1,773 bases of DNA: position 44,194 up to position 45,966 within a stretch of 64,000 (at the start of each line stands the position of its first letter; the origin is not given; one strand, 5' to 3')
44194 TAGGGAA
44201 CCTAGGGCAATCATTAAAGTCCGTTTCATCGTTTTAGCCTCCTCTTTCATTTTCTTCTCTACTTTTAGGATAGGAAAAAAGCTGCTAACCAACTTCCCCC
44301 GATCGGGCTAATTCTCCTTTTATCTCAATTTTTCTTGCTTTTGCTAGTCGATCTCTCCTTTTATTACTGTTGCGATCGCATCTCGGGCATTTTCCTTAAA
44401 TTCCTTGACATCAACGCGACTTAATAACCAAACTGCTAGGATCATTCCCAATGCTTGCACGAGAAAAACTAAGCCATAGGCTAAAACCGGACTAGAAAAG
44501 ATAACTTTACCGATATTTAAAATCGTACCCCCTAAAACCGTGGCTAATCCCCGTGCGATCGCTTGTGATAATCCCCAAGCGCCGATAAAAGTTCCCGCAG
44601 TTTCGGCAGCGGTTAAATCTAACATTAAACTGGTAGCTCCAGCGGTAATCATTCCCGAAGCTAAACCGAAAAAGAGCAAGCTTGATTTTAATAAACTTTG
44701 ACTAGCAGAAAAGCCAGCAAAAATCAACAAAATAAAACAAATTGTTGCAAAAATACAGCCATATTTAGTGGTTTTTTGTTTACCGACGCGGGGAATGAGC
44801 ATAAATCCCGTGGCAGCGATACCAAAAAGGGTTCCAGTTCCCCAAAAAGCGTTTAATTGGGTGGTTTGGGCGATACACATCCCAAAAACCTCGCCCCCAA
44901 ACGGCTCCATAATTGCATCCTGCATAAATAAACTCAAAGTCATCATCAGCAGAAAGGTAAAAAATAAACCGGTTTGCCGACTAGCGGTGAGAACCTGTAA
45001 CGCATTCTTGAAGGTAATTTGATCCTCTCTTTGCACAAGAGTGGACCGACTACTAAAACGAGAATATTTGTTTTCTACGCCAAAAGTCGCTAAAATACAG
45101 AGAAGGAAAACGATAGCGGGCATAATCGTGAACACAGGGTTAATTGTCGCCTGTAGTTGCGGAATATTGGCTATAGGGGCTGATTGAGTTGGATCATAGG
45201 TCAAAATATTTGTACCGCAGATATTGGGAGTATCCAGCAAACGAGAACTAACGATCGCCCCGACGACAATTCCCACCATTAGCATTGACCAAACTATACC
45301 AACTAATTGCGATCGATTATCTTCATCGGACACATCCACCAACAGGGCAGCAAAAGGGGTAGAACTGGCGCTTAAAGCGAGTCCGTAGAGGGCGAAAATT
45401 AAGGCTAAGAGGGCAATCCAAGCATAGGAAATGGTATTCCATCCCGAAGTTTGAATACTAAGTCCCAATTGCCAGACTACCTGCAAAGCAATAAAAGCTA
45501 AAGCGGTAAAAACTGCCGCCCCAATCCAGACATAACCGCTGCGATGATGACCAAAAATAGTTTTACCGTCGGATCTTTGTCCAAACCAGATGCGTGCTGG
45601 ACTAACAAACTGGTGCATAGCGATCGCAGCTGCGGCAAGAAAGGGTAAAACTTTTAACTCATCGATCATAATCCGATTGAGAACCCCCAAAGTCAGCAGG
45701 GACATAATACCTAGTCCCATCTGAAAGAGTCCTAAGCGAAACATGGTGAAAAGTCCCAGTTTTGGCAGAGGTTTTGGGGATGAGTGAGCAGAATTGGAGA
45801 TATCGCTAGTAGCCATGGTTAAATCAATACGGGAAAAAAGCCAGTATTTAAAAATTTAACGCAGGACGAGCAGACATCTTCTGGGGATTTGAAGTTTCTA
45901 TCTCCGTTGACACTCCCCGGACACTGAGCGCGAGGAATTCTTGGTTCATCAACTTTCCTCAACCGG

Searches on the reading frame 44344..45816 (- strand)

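Call 6: search_protein_families(library=pfam, proteins=[window:44344-45816:-], max_evalue=0.01)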
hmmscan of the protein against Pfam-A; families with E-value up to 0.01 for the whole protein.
window:44344-45816:- (490 aa): 2 families
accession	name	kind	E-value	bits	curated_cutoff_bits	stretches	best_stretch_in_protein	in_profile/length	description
PF03209.21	PUCC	-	2.9e-122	409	21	1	45-471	1-399/401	PUCC protein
PF07690.21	MFS_1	-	1.2e-16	61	33.4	1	111-425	80-346/347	Major Facilitator Superfamily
